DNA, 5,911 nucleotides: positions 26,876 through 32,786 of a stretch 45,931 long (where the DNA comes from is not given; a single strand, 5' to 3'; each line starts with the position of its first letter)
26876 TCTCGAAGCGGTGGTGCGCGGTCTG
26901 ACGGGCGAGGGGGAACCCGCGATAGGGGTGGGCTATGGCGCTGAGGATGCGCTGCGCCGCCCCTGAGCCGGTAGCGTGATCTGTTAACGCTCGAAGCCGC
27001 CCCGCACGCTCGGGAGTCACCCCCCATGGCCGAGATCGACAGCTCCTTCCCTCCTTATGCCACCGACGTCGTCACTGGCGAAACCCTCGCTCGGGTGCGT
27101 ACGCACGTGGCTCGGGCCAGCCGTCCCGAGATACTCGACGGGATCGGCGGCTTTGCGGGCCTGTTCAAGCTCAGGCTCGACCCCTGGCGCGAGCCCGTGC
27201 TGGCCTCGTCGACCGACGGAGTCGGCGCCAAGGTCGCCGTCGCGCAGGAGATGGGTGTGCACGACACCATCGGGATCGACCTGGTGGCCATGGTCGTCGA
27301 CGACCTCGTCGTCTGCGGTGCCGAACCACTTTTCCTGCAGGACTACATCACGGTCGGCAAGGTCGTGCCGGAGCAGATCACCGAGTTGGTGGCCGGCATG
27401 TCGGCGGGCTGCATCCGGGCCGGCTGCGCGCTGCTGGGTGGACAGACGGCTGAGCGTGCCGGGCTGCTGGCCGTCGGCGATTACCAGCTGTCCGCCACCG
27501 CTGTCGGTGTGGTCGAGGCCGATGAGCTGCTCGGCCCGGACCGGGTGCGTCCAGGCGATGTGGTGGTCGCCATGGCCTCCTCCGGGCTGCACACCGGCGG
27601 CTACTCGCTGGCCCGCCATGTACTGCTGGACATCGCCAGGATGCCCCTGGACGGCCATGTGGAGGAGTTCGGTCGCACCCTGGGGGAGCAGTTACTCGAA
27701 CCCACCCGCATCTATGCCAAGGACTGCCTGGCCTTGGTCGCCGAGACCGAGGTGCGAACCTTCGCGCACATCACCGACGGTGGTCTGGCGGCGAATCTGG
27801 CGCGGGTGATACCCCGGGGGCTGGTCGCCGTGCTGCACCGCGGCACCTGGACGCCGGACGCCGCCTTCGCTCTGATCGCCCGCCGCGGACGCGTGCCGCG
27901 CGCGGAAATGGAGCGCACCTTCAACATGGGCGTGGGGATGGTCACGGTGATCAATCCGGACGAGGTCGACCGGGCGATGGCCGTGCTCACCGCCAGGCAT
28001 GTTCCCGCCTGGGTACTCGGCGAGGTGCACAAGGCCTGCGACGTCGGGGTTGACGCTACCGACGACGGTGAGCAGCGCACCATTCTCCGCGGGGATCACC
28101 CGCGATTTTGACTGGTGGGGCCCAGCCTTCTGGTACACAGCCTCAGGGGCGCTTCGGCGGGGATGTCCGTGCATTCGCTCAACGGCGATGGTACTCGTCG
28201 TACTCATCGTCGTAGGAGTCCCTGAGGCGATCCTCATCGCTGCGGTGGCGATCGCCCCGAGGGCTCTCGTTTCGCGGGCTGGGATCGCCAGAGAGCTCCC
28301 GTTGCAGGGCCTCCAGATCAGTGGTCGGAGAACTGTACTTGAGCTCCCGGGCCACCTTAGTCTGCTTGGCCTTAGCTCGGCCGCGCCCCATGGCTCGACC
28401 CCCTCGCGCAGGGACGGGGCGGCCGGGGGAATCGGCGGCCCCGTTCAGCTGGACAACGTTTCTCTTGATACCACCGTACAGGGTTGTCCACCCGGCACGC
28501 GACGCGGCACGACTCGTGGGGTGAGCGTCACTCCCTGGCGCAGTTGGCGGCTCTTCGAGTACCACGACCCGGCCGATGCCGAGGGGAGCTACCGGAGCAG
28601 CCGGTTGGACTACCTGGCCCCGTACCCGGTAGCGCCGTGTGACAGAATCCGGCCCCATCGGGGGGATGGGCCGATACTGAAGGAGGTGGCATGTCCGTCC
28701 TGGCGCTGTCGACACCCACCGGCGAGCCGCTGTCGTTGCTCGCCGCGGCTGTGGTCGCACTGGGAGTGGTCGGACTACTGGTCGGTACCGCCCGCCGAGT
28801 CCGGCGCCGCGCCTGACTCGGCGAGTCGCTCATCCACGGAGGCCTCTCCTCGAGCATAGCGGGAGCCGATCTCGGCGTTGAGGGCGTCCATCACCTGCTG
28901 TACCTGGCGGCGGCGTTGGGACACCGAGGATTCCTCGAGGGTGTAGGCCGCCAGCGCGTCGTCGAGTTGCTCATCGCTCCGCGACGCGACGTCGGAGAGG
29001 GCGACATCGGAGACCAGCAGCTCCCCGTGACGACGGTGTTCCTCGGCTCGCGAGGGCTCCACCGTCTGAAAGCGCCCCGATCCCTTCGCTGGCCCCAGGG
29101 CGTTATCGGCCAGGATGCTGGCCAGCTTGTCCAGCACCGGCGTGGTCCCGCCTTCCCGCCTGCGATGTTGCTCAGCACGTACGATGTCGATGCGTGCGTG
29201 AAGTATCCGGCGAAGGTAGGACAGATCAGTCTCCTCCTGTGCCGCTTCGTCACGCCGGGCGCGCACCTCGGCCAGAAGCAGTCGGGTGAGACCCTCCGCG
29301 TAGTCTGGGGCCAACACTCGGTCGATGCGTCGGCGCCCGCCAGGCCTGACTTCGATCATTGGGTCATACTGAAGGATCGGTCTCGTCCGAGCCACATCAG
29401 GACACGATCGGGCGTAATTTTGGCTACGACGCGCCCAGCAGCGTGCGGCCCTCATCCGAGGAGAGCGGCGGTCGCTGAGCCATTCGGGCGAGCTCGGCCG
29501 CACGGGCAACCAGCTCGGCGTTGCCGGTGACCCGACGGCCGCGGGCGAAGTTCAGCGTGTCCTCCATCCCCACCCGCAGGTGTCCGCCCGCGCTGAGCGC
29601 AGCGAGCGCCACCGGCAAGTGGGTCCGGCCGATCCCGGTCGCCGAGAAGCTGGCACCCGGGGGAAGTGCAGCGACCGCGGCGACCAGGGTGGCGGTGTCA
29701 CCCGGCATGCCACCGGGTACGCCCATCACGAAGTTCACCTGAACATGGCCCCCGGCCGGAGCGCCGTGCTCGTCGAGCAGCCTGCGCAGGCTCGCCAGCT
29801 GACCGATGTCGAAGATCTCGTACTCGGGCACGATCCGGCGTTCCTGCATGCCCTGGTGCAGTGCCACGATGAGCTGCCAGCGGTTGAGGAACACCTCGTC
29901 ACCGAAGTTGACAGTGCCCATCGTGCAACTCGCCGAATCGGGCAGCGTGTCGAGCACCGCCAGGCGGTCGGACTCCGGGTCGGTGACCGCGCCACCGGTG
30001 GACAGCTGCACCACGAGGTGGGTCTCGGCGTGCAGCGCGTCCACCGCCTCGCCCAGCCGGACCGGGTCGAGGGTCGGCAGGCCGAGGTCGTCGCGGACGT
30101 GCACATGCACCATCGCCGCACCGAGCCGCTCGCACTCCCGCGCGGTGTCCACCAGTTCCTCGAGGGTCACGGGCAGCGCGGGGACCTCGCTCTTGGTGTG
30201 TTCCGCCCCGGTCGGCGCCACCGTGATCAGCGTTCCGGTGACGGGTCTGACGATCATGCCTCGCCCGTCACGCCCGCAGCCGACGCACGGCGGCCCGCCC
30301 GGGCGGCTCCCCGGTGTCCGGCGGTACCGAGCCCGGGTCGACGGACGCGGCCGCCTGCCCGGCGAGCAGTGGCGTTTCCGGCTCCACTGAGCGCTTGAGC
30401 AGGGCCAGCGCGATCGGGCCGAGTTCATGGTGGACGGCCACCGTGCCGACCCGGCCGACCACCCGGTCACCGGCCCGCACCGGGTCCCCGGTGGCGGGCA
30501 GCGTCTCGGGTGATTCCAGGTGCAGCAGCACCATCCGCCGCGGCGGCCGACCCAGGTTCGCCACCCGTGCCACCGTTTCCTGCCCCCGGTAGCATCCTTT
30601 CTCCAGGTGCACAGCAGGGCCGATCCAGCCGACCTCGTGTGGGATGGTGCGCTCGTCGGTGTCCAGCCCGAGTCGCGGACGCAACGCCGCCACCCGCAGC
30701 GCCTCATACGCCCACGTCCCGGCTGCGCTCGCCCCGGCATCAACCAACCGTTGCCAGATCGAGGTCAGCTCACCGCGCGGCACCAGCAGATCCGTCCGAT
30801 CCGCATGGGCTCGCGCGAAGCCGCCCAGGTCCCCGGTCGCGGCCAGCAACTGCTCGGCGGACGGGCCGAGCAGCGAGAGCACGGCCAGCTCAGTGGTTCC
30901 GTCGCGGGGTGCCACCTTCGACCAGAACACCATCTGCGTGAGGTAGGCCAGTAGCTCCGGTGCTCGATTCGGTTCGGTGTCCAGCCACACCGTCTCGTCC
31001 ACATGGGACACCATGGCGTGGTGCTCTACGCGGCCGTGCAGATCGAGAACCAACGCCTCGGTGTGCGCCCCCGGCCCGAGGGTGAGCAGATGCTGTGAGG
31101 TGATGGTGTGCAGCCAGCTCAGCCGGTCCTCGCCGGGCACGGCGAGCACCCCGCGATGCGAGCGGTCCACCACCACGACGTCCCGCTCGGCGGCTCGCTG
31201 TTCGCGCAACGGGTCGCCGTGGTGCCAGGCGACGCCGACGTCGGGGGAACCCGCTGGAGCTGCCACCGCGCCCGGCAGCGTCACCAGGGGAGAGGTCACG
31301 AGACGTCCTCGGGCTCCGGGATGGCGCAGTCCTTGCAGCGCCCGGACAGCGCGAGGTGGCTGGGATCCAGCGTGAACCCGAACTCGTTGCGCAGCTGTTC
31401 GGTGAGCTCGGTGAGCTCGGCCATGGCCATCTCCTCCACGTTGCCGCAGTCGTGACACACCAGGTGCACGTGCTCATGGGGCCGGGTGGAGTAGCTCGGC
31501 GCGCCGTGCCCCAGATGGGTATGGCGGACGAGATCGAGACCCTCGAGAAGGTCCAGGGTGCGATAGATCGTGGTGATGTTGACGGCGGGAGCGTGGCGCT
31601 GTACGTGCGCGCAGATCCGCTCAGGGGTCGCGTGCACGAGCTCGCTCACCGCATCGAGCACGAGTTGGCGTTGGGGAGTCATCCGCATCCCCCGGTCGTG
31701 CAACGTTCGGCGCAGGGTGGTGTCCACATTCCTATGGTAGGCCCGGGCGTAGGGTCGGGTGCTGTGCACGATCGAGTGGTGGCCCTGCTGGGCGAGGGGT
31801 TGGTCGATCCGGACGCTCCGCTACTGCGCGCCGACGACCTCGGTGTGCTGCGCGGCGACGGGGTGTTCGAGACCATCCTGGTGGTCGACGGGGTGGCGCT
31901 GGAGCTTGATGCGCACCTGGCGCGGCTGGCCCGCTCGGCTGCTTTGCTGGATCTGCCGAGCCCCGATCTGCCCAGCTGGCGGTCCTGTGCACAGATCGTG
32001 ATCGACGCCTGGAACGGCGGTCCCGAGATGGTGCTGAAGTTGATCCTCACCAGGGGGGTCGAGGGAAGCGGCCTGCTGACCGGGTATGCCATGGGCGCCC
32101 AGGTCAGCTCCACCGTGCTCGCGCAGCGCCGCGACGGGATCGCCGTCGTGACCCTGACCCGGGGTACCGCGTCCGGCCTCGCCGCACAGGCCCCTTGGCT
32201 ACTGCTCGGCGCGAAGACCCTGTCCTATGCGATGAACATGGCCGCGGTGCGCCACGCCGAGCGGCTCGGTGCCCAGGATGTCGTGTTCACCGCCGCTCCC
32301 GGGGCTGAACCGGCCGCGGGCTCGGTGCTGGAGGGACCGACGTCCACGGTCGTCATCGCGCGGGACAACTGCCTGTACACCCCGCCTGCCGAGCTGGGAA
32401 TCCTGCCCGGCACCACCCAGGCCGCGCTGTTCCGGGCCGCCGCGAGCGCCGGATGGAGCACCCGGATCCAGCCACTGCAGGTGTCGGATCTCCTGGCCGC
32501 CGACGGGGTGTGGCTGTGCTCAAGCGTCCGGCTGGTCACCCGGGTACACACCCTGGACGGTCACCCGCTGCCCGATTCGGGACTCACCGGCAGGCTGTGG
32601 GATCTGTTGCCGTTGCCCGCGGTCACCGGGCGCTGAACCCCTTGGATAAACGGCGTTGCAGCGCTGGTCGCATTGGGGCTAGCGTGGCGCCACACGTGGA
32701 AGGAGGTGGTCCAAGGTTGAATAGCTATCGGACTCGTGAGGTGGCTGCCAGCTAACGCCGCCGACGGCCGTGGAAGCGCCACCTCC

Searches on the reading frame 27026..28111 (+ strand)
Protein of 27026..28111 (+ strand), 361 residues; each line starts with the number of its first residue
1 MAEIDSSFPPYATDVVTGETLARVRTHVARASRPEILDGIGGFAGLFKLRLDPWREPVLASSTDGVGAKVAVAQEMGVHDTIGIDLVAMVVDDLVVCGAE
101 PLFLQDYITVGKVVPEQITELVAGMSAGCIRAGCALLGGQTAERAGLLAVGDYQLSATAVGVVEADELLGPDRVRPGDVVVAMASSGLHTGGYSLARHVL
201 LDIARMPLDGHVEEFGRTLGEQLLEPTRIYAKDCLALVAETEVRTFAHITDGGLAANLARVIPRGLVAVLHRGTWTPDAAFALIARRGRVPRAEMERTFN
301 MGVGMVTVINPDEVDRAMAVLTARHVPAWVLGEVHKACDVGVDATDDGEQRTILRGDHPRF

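Call 16: search_protein_families(library=pfam, proteins=[window:27026-28111:+])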
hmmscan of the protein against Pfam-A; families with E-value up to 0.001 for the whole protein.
window:27026-28111:+ (361 aa): 2 families
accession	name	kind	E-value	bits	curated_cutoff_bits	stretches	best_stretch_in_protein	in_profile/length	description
PF02769.27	AIRS_C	-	6.5e-29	101.5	23.1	1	175-341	1-152/156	AIR synthase related protein, C-terminal domain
PF00586.29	AIRS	-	4e-21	76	24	1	58-163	14-112/112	AIR synthase related protein, N-terminal domain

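Call 52: find_homologous_proteins(query=window:27026-28111:+, max_evalue=1e-50)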
Query window:27026-28111:+ (361 aa): 7992 proteins with E <= 1e-50 among 8000 candidates; the best 120 are listed.
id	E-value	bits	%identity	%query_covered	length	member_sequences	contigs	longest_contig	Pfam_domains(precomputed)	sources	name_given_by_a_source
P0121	2.0e-233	792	100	100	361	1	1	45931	PF00586.30,PF02769.28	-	-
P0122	1.3e-185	635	88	92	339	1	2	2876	PF00586.30,PF02769.28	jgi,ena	-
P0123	2.1e-184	631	80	100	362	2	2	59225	PF00586.30,PF02769.28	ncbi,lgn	ncbi:MAG: phosphoribosylformylglycinamidine cyclo-ligase [Pseudonocardiaceae bacterium]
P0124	7.9e-184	629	83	95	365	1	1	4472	PF00586.30,PF02769.28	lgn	-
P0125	3.0e-183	627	80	100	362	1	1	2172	PF00586.30,PF02769.28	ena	-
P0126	7.7e-182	622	79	100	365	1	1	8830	PF00586.30,PF02769.28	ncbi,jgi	ncbi:MAG TPA: phosphoribosylformylglycinamidine cyclo-ligase [Pseudonocardiaceae bacterium]|jgi:phos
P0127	1.6e-181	621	79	100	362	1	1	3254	PF00586.30,PF02769.28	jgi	-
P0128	1.7e-181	621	79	100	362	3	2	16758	PF00586.30,PF02769.28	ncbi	ncbi:MAG: phosphoribosylformylglycinamidine cyclo-ligase [Pseudonocardiaceae bacterium]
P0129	5.6e-181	619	79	100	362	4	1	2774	PF00586.30,PF02769.28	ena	-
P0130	1.2e-180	618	78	100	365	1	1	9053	PF00586.30,PF02769.28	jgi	jgi:phosphoribosylformylglycinamidine cyclo-ligase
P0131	3.3e-180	617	78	99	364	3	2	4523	PF00586.30,PF02769.28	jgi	jgi:phosphoribosylformylglycinamidine cyclo-ligase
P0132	6.1e-180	616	84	92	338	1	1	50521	PF00586.30,PF02769.28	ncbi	ncbi:MAG: phosphoribosylformylglycinamidine cyclo-ligase [Pseudonocardiaceae bacterium]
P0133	2.8e-179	614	78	100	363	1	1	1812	PF00586.30,PF02769.28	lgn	-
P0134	1.2e-177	608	77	100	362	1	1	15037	PF00586.30,PF02769.28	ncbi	ncbi:MAG: phosphoribosylformylglycinamidine cyclo-ligase [Pseudonocardiaceae bacterium]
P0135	6.2e-175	599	75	99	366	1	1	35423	PF00586.30,PF02769.28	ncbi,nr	ncbi:MAG: phosphoribosylformylglycinamidine cyclo-ligase [Pseudonocardiaceae bacterium]|nr:phosphori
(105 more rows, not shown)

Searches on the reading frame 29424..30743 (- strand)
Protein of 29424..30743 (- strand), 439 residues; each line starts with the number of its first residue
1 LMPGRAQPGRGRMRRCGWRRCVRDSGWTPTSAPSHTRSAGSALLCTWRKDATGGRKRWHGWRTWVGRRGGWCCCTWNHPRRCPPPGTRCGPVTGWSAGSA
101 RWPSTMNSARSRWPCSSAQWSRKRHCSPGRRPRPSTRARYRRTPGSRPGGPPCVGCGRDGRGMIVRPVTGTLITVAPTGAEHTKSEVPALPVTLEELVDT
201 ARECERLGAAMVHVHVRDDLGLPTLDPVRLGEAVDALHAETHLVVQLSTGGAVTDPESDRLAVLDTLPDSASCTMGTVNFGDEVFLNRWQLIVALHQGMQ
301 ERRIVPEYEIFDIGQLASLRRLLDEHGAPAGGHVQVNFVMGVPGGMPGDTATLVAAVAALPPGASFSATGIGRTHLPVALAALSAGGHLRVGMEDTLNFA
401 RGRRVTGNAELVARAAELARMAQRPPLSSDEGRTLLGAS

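Call 16: search_protein_families(library=pfam, proteins=[window:29424-30743:-])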
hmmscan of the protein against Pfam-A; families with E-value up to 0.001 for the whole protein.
window:29424-30743:- (439 aa): 1 family
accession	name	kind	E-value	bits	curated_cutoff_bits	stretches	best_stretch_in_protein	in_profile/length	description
PF05853.18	BKACE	-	2e-86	290.2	24.8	1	172-437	3-273/274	beta-keto acid cleavage enzyme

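Call 67: search_protein_families(library=ncbifam, proteins=[window:29424-30743:-], max_evalue=0.00001)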
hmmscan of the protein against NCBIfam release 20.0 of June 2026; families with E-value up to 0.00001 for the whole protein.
window:29424-30743:- (439 aa): 4 families
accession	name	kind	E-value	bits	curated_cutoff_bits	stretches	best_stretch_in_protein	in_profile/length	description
NF052387.1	Lys_ferment_KCE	equivalog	2.2e-78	263.3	382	1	172-437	3-266/267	3-keto-5-aminohexanoate cleavage enzyme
NF053568.1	3OXCoAcCUPNH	equivalog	6.2e-59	199.5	350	1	171-437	4-271/274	3-oxoadipate:acetyl-CoA acetyltransferase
NF052389.1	Lys_KAL_CLE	exception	4.3e-53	180.6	725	1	163-438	162-436/440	bifunctional 3-aminobutyryl-CoA ammonia lyase/3-keto-5-aminohexanoate cleavage enzyme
NF053538.1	DixhxACActTsKce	equivalog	7.7e-42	143.4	430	2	171-288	7-126/310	3,5-dioxohexanoate:acetyl-CoA acetone transferase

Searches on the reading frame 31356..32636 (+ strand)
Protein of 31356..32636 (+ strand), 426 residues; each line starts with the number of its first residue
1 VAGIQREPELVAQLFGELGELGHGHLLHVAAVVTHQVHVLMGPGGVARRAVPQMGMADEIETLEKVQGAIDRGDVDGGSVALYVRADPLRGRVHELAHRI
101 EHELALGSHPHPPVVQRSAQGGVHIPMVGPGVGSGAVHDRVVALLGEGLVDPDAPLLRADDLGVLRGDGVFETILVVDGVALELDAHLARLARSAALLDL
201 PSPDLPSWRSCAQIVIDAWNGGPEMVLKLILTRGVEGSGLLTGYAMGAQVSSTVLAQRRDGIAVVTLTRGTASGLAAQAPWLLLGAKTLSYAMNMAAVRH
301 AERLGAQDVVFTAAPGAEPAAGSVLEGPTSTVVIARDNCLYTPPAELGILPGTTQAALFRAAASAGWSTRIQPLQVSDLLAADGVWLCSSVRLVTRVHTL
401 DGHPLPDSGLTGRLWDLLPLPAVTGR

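Call 16: search_protein_families(library=pfam, proteins=[window:31356-32636:+])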
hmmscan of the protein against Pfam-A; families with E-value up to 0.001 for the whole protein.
window:31356-32636:+ (426 aa): 1 family
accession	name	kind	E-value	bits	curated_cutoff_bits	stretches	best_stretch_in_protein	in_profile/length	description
PF01063.24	Aminotran_4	-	3.3e-45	155.1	28.5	1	169-398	1-221/223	Amino-transferase class IV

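Call 67: search_protein_families(library=ncbifam, proteins=[window:31356-32636:+], max_evalue=0.00001)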
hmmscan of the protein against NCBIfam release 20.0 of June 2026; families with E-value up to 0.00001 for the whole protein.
window:31356-32636:+ (426 aa): 18 families
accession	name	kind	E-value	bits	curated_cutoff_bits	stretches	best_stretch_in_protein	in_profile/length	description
NF005887.0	PRK07849.1-2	equivalog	8.7e-94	314.1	278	1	138-418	2-283/291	aminodeoxychorismate lyase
NF005886.0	PRK07849.1-1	equivalog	8.4e-87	291.1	253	1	151-407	22-274/291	aminodeoxychorismate lyase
NF005888.0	PRK07849.1-3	equivalog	1.4e-74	250.8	273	1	141-417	8-287/298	aminodeoxychorismate lyase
NF006185.0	PRK08320.1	subfamily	4.6e-19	68.7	363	1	161-407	23-265/292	branched-chain amino acid aminotransferase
NF004761.0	PRK06092.1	equivalog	3.5e-18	65.8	260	1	157-411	12-258/268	aminodeoxychorismate lyase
TIGR03461.1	pabC_Proteo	equivalog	6.6e-18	64.8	176.85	1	158-409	11-254/262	aminodeoxychorismate lyase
NF005209.0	PRK06680.1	subfamily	2.8e-17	62.5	320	1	157-407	19-263/286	D-amino-acid transaminase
TIGR01121.1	D_amino_aminoT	equivalog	2.4e-16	59.7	277.45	1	146-407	5-257/276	D-amino-acid transaminase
NF005800.0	PRK07650.1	equivalog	5.3e-15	55.4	308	1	321-406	173-258/290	aminodeoxychorismate lyase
NF009896.0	PRK13356.1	equivalog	2.9e-12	46.3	262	1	151-407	18-268/287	branched-chain amino acid aminotransferase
NF005146.0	PRK06606.1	equivalog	4.2e-11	42.4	279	1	290-406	163-273/307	branched-chain amino acid transaminase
NF006734.0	PRK09266.1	subfamily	7.4e-11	41.8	202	1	295-408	147-251/270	hypothetical protein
TIGR01122.1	ilvE_I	equivalog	2.8e-10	39.8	245.55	1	164-404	21-263/298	branched-chain-amino-acid transaminase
NF009126.0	PRK12479.1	equivalog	2.9e-09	36.5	518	1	149-403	12-262/299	branched-chain-amino-acid transaminase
NF009066.0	PRK12400.1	equivalog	6.6e-09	35.6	538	1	160-407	26-264/290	D-amino-acid transaminase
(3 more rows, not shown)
